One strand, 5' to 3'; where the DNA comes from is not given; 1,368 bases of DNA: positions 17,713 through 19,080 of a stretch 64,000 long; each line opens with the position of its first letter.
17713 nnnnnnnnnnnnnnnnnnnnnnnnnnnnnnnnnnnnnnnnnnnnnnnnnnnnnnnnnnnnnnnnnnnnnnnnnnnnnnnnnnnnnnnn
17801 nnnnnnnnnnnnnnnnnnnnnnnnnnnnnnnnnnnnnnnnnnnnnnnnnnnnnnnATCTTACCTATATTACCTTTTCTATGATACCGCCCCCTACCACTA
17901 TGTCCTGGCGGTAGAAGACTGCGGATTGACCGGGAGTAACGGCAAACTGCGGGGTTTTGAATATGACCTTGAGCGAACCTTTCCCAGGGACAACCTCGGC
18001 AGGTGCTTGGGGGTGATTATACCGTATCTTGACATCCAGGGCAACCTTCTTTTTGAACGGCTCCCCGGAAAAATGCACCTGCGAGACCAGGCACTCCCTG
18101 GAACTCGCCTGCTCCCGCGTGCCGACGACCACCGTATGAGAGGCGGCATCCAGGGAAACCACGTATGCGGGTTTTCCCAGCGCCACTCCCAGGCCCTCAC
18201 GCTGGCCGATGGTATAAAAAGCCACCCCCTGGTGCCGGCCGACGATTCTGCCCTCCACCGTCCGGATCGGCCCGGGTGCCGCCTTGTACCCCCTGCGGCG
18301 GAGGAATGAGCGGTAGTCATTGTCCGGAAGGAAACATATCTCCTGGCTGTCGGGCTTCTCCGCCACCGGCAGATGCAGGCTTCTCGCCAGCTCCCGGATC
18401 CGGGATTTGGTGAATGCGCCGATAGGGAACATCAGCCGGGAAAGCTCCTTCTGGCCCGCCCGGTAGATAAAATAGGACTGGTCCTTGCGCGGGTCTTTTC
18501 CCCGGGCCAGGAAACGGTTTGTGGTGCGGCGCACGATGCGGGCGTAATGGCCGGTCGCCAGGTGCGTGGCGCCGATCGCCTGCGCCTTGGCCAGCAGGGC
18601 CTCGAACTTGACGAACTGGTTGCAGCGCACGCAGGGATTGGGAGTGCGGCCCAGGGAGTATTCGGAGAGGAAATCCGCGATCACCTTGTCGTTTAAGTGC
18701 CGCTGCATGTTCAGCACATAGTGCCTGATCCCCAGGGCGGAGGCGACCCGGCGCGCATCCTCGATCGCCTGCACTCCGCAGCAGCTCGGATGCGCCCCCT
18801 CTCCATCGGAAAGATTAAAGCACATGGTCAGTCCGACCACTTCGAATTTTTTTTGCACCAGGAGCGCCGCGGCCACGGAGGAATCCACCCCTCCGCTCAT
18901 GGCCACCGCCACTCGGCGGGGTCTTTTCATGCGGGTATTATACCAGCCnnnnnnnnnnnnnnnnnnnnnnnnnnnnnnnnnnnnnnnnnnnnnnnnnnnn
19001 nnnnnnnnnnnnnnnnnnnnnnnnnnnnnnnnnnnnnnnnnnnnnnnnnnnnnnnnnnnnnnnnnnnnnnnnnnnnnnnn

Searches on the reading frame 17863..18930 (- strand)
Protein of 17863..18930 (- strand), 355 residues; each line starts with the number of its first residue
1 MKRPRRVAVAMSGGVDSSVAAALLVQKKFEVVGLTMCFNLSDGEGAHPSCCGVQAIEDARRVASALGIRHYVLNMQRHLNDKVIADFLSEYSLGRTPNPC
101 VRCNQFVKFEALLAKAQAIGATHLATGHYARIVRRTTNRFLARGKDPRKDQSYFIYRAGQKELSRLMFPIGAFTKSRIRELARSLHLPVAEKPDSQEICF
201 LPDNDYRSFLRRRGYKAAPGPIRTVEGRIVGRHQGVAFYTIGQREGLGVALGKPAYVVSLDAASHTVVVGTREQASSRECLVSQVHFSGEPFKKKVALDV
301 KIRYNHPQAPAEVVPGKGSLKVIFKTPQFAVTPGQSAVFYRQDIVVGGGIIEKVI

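Call 30: search_protein_families(library=pfam, proteins=[window:17863-18930:-])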
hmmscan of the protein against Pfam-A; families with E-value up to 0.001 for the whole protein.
window:17863-18930:- (355 aa): 5 families
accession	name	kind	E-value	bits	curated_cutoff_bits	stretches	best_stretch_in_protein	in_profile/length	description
PF03054.22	tRNA_Me_trans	-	8.7e-70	234.9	20.6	1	6-202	2-201/202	tRNA methyl transferase HUP domain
PF20258.4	tRNA_Me_trans_C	-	1.4e-18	67.4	20.6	1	278-351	2-77/77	Aminomethyltransferase beta-barrel domain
PF20259.3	tRNA_Me_trans_M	-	2.6e-18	65.8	27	1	208-270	2-65/66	tRNA methyl transferase PRC-barrel domain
PF24167.1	DUF7411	-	0.00011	22.3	28.7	1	7-85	3-68/194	Family of unknown function (DUF7411)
PF02540.23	NAD_synthase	-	0.00034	20.2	21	0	6-75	20-81/242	NAD synthase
